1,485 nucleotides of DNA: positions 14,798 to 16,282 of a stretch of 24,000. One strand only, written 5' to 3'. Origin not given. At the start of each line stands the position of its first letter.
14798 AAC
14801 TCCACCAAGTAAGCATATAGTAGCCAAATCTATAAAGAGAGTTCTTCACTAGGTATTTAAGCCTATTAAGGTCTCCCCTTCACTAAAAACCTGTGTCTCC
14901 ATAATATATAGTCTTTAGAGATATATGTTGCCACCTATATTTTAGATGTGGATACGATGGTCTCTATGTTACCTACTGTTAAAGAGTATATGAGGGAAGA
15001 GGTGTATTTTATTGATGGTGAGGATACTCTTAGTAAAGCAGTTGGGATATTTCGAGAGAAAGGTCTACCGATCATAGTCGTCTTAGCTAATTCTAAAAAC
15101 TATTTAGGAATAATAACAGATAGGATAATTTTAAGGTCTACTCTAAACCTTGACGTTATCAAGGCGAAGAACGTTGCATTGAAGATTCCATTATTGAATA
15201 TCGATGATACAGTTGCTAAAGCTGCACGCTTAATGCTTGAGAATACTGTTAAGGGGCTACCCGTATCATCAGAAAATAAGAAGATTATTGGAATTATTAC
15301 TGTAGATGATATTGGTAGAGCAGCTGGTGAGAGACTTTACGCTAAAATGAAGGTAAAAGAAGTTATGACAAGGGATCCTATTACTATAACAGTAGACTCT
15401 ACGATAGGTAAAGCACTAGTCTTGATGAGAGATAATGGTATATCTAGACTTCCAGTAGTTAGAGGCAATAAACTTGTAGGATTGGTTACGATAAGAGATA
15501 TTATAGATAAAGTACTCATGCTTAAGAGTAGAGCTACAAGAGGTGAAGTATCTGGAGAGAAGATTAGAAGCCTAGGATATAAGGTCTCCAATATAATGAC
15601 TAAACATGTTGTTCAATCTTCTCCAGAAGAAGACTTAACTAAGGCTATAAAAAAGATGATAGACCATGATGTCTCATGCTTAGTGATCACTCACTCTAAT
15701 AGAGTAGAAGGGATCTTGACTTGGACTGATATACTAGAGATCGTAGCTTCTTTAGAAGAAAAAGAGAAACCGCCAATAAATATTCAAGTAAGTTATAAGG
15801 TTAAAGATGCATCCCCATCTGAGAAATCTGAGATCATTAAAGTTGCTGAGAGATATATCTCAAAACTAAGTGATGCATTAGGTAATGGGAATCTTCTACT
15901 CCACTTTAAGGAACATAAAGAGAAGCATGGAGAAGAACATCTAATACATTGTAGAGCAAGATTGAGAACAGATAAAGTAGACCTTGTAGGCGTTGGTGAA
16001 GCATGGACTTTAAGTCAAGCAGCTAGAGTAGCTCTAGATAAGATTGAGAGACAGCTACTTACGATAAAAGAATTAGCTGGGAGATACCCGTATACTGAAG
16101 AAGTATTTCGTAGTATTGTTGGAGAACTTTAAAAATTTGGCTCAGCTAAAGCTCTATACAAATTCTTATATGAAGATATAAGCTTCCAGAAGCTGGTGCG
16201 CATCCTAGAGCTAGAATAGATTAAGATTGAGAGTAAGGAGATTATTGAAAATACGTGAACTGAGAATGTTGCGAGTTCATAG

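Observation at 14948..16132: Fusion of four CBS (adenylate-sensing) domains to an HPF/RaiA-like ribosome-hibernation domain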

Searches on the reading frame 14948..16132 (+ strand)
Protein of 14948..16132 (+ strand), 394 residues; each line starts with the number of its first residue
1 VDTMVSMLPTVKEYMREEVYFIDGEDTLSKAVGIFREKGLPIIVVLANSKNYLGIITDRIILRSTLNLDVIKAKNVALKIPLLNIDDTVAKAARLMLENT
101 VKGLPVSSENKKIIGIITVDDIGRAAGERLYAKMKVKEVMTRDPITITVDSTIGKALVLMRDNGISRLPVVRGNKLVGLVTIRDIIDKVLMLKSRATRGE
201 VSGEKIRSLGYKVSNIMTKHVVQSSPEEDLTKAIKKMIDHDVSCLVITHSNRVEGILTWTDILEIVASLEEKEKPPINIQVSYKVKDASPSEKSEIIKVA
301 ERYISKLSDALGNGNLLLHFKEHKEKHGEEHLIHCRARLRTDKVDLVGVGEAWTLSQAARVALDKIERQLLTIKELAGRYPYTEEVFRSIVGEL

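Call 3: search_protein_families(library=pfam, proteins=[window:14948-16132:+], max_evalue=1)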
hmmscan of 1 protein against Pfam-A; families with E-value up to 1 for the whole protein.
window:14948-16132:+ (394 aa): 3 families
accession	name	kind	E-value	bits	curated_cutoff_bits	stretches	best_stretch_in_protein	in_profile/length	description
PF00571.33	CBS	-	1e-48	163.9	24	4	136-189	1-55/57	CBS domain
PF02482.25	Ribosomal_S30AE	-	0.0029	18.7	23.7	1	300-375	18-85/88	Sigma 54 modulation protein / S30EA ribosomal protein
PF08984.16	DUF1858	-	0.079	13.5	32.2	0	372-390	6-24/59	Domain of unknown function (DUF1858)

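Call 4: search_protein_families(library=ncbifam, proteins=[window:14948-16132:+], max_evalue=1)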
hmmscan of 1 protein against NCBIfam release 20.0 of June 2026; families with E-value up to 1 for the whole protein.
window:14948-16132:+ (394 aa): 29 families (the best 25 are shown)
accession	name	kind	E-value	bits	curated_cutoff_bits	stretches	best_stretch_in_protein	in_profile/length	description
NF041552.1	TF_PrdR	equivalog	8.8e-26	90.3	795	3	80-191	16-127/577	sigma-54 dependent transcriptional regulator PrdR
NF053603.1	HhpR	exception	3.3e-21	75.7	520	3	11-124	3-115/282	CBS domain-containing high hydrostatic pressure regulator HhpR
NF053863.1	DS11_antiphage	equivalog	5.2e-18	65.2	260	3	141-262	82-188/305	CBS domain-containing anti-phage protein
NF011449.0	PRK14869.2-5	equivalog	3e-16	59.5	411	2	133-264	66-203/451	putative manganese-dependent inorganic diphosphatase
TIGR01302.1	IMP_dehydrog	equivalog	3.1e-16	59.3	481.5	3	83-189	93-200/450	IMP dehydrogenase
NF041630.1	CBS_CbpB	equivalog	6e-16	58.6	125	3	149-269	26-138/143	cyclic-di-AMP-binding protein CbpB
NF011443.0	PRK14869.1-5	equivalog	2.4e-15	56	335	3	133-192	68-128/546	putative manganese-dependent inorganic diphosphatase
NF038279.1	TF_CBS_SpxR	exception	3.7e-14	52.3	600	2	82-195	202-311/427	CBS-HotDog domain-containing transcription factor SpxR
TIGR01137.1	cysta_beta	equivalog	1.6e-13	50.2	510.25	2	122-266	326-456/457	cystathionine beta-synthase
TIGR00393.1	kpsF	subfamily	2.7e-12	46.9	203.7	2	81-180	167-267/268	KpsF/GutQ family sugar-phosphate isomerase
TIGR01186.1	proV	subfamily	7.6e-11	41.7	326.6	2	134-267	242-358/363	betaine/proline/choline family ABC transporter ATP-binding protein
NF002505.0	PRK01862.1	equivalog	1.5e-10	40.4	482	1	81-192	458-573/577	ClcB-like voltage-gated chloride channel protein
NF011440.0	PRK14869.1-2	equivalog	4.5e-10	38.8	746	3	133-198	66-132/541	putative manganese-dependent inorganic diphosphatase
NF011447.0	PRK14869.2-3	equivalog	2.3e-09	36.4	522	3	133-186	67-121/540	putative manganese-dependent inorganic diphosphatase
NF053704.1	TransRegCcpNBacil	equivalog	1.8e-08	34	260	3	194-311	60-175/208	transcriptional regulator CcpN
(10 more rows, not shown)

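Call 5: search_solved_structures(query=window:14948-16129:+, max_evalue=1, show_alignments=2)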
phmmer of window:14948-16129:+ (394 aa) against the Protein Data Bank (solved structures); distinct sequences matched with E-value up to 1: 112 (the best 60 are shown).
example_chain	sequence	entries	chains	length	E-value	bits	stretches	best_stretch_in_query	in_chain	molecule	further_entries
9sr9_H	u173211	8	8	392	2.9e-56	194.4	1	11-383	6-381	Dehydrogenase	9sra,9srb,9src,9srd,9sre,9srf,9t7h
9l96_a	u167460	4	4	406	6.4e-32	114.4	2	15-204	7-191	CBS domain-containing protein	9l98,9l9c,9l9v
3kh5_A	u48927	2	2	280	2.7e-19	72.8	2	89-265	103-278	protein MJ1225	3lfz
5awe_A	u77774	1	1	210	4e-19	72.3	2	130-188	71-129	Putative acetoin utilization protein, acetoin dehydrogenase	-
9znf_5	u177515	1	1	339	2.2e-18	69.8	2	82-263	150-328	CBS domain-containing protein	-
2yzq_A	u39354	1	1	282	3.5e-17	65.9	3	76-190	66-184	Putative uncharacterized protein PH1780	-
9zni_6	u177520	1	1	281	7.2e-16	61.6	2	80-188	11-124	CBS domain-containing protein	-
9znf_4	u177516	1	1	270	1.5e-13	53.9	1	11-264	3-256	CBS domain-containing protein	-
2cu0_A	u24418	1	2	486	1.3e-12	50.8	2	132-186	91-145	Inosine-5'-monophosphate dehydrogenase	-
1vrd_A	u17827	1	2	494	3e-12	49.7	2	73-189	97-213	inosine-5'-monophosphate dehydrogenase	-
9zng_7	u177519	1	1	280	4.2e-12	49.2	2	100-264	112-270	CBS domain-containing protein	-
9zni_7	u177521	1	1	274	5.8e-12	48.7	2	100-263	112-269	CBS domain-containing protein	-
9s4v_A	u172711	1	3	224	1.2e-11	47.7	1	134-291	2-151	Acetoin utilization protein AcuB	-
9qs7_A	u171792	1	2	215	2e-11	47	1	136-291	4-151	Acetoin utilization protein AcuB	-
3kpc_A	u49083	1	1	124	5e-11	45.6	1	74-185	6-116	Uncharacterized protein MJ0100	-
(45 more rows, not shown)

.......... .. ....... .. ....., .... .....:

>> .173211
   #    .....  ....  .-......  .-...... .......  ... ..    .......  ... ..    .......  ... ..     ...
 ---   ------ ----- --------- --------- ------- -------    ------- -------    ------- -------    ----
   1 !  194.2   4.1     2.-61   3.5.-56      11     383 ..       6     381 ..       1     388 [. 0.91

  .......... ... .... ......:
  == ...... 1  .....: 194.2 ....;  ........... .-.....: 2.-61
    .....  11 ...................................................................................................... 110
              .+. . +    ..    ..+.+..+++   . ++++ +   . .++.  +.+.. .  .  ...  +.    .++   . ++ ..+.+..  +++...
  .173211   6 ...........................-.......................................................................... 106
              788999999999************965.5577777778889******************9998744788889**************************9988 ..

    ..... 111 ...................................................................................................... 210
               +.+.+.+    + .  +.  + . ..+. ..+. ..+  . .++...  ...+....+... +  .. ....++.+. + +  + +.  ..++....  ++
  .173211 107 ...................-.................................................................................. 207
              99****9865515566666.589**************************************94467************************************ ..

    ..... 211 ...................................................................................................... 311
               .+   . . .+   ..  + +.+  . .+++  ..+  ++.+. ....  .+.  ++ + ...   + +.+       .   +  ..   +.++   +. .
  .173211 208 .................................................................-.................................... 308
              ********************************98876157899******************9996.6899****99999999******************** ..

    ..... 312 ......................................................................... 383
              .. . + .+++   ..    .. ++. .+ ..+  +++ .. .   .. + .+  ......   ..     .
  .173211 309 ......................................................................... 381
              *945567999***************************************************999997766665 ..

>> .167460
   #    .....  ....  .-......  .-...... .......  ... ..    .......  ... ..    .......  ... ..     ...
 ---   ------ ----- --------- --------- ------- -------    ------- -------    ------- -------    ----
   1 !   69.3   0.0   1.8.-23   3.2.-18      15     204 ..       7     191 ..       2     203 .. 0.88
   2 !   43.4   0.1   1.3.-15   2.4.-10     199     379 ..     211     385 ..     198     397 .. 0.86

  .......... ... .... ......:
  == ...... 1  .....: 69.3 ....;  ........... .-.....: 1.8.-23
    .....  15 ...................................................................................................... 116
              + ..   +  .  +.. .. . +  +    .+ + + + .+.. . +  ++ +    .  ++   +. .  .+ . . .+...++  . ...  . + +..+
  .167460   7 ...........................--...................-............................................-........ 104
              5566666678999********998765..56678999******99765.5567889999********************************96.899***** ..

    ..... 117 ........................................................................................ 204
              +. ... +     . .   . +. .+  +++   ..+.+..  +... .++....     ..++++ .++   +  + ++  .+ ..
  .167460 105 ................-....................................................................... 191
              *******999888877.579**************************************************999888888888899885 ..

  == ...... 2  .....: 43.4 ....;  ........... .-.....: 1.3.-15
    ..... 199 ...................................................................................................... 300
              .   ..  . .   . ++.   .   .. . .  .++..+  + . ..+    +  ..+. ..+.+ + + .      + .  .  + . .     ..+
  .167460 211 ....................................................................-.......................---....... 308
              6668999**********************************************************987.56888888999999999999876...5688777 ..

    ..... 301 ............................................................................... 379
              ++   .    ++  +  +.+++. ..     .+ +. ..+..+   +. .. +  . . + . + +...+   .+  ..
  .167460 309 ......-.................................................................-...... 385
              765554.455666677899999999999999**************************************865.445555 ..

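Call 20: find_related_loci(query=window:14948-16129:+, collection=genome_contigs, flank=8000)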
Query window:14948-16129:+ (394 aa) in genome_contigs; peptide patterns used: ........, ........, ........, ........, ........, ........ (x = any residue, [..] = any of these).
310 stretches matched a pattern; 60 encode a relative of the query (tblastn E <= 1e-3); 60 distinct loci.
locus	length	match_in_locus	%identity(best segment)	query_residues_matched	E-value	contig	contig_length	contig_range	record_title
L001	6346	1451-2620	75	4-394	0e+0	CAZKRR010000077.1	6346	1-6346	MAG TPA_asm: uncultured Nitrososphaeria archaeon isolate SRP104967_co1_24 genome assembly, contig: NODE_4088_length_6346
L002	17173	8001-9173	73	3-394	0e+0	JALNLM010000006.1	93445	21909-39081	MAG: Candidatus Geocrenenecus huangii isolate ZZQ.bins.13.201803 NODE_161_length_93445_cov_22.907328, whole genome shotg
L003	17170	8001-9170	72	4-394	0e+0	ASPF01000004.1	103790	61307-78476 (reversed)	Candidatus Geocrenenecus sp. JGI 0000106-J15 J0000106J15DRAFT_contig_3_0.4_C, whole genome shotgun sequence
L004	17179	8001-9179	62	2-394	8e-166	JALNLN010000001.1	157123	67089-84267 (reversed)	MAG: Candidatus Geocrenenecus dongiae isolate ZZQ.bins.17.201803 NODE_63_length_157123_cov_21.250682, whole genome shotg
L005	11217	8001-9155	51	8-394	2e-131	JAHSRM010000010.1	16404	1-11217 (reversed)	MAG: Candidatus Benthortus lauensis isolate T2-175 k151_66937, whole genome shotgun sequence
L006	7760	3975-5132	50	8-394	2e-128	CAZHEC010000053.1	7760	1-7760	MAG TPA_asm: uncultured Nitrososphaeria archaeon isolate SRP163575_co2_204 genome assembly, contig: NODE_12433_length_77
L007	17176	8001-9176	51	4-394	2e-127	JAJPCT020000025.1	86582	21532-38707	MAG: Candidatus Wolframiiraptor gerlachensis isolate A8 NODE_76_length_86582_cov_4_252027, whole genome shotgun sequence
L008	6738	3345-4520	50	4-394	2e-125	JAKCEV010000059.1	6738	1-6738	MAG: Candidatus Wolframiiraptor allenii isolate LGB-01.bin.22 NODE_1684_length_6738_cov_20.358222, whole genome shotgun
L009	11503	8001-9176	50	4-394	5e-124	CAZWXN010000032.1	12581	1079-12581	MAG TPA_asm: uncultured Nitrososphaeria archaeon isolate SRP104967_co1_10 genome assembly, contig: NODE_1708_length_1258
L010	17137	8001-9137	46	5-386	3e-109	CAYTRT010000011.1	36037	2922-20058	MAG TPA_asm: uncultured Nitrososphaeria archaeon isolate SRP104967_co1_41 genome assembly, contig: NODE_363_length_36037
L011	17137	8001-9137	47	5-386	2e-108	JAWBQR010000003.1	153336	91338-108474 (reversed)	MAG: Nitrososphaerota archaeon isolate JZ-1_201705_bins_35 JZ-1_201705_bins_35_scaffold_3, whole genome shotgun sequence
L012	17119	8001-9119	45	8-382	3e-103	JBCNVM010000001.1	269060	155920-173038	MAG: Candidatus Caldarchaeales archaeon isolate DT_Bin_10 contig1, whole genome shotgun sequence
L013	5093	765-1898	44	11-394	5e-103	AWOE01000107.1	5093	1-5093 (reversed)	Candidatus Calditenuaceae archaeon JGI OTU-1 pSL4COM1_contig_139_0.107, whole genome shotgun sequence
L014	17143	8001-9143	43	4-387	8e-103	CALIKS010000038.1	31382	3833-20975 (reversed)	MAG: uncultured archaeon isolate S1_Bin_MAXBIN__124_sub_1 genome assembly, contig: c_000001040038, whole genome shotgun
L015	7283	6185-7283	52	8-373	7e-101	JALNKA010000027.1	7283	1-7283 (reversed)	MAG: Candidatus Wolframiiraptor sinensis isolate GMQP.bins.13.201907 NODE_1955_length_7283_cov_25.108720, whole genome s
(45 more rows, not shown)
